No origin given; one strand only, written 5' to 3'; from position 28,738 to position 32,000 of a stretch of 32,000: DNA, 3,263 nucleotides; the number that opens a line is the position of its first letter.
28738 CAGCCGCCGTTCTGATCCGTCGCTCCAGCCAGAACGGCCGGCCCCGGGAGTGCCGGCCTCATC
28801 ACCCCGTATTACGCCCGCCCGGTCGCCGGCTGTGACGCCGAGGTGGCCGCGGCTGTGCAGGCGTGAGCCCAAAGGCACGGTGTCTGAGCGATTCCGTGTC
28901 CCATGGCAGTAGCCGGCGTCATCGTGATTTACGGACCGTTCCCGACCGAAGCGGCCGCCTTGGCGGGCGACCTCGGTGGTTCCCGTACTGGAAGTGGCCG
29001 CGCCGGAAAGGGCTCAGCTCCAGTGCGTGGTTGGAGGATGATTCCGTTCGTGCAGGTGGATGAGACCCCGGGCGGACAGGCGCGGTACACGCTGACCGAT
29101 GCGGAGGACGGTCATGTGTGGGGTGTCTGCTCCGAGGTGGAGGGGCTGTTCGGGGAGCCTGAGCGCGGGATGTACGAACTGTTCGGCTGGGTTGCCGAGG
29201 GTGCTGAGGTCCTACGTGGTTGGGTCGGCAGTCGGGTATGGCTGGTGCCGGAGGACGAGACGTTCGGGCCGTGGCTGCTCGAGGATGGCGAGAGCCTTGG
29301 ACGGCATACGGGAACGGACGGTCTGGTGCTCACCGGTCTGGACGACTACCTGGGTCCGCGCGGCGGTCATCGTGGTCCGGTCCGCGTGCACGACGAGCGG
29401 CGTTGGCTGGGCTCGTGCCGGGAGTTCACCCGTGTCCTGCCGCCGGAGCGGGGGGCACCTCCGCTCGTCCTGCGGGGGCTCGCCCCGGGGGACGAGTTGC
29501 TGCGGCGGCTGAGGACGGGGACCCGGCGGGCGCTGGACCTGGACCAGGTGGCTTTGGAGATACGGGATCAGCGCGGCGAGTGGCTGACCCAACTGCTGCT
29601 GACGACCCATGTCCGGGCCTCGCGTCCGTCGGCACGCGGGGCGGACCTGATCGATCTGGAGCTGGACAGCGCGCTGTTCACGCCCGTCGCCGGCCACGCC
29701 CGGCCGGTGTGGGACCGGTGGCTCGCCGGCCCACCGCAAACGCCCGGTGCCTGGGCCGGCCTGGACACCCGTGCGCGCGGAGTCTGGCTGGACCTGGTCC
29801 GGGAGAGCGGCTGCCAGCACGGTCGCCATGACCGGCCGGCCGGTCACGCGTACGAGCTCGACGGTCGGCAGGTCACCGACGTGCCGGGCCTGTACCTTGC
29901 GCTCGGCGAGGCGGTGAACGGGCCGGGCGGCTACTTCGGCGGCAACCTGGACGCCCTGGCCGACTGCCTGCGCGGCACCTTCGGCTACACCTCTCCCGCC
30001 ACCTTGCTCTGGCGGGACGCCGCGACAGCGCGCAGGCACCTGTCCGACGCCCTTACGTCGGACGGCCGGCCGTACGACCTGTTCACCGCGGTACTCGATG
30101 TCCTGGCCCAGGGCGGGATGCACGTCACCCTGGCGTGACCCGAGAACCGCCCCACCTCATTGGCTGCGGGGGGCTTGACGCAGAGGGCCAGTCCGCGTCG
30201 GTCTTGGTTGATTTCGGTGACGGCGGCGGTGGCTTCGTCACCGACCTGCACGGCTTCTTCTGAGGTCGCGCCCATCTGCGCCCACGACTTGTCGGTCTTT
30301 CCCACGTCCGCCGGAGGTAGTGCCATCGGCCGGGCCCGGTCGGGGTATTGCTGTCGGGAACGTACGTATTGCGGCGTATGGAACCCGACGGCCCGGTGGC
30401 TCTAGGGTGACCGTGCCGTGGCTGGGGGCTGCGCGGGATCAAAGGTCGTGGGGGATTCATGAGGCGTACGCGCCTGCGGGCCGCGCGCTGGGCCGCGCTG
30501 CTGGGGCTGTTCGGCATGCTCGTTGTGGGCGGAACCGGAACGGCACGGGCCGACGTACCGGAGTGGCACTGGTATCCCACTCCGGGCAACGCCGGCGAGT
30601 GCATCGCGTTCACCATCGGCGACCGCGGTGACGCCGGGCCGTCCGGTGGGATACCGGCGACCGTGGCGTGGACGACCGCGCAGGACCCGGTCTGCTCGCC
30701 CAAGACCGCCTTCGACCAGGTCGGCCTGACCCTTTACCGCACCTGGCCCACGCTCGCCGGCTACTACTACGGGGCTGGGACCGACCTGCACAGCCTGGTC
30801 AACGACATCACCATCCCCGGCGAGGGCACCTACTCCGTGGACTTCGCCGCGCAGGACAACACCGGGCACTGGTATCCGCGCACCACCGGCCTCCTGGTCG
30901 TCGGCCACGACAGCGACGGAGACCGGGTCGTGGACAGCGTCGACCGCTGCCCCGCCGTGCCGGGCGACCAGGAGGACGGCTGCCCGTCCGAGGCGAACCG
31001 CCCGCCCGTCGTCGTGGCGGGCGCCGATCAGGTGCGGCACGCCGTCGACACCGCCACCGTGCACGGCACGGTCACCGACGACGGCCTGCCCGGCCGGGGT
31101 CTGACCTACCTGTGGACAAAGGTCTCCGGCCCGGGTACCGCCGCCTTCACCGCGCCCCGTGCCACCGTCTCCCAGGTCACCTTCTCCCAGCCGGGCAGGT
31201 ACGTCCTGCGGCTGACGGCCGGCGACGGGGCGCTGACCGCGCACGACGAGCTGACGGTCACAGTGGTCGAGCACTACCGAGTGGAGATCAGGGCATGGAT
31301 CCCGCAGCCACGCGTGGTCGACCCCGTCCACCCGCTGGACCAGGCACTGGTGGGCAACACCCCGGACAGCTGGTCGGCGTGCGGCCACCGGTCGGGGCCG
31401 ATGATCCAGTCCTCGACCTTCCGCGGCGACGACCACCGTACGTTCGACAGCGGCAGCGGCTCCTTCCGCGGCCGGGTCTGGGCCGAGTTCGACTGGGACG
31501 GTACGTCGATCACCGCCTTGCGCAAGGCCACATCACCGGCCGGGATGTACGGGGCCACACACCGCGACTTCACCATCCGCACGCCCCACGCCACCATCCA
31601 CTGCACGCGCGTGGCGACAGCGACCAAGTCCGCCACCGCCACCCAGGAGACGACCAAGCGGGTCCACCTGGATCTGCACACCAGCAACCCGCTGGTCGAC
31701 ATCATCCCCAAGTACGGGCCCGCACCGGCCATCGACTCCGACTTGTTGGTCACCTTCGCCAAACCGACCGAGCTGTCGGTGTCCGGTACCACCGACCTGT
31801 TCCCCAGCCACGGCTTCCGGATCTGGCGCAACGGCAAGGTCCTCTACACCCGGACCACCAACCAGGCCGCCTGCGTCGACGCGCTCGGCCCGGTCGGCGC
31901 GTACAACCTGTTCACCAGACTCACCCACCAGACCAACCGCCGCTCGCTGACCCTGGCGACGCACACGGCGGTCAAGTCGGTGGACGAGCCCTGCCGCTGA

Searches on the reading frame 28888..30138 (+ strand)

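Call 12: search_protein_families(library=pfam, proteins=[window:28888-30138:+], max_evalue=0.01)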
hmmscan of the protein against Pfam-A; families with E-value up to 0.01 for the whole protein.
window:28888-30138:+ (416 aa): 1 family
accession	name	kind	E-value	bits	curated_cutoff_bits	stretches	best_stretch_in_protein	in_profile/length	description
PF01337.24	Barstar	-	4e-12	46.4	23.4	1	321-389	3-70/96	Barstar (barnase inhibitor)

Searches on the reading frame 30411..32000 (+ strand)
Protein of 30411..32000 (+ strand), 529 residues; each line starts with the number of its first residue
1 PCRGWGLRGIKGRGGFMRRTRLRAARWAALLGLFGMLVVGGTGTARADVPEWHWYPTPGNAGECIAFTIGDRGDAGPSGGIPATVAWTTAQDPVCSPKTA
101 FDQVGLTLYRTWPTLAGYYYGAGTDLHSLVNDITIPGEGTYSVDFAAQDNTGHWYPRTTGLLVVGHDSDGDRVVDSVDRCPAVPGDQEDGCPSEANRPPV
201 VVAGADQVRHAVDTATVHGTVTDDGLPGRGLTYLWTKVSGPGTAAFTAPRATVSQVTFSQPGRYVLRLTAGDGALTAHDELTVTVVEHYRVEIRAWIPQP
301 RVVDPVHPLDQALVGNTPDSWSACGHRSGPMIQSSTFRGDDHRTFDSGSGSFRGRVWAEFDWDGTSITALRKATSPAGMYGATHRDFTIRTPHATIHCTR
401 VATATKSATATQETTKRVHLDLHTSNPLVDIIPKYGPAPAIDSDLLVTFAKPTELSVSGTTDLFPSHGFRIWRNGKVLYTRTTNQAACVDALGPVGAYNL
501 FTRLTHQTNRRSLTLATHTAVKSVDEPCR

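Call 12: search_protein_families(library=pfam, proteins=[window:30411-32000:+], max_evalue=0.01)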
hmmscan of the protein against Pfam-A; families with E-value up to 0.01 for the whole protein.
window:30411-32000:+ (529 aa): 3 families
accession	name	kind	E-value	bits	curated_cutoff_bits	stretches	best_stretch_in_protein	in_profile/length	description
PF22352.2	K319L-like_PKD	-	7e-10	39.2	27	1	203-285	1-84/84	K319L-like, PKD domain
PF00801.26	PKD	-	2.9e-06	27.6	23.5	1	203-285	5-80/80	PKD domain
PF18911.6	PKD_4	-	0.00051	20.5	27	1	196-285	1-85/85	PKD domain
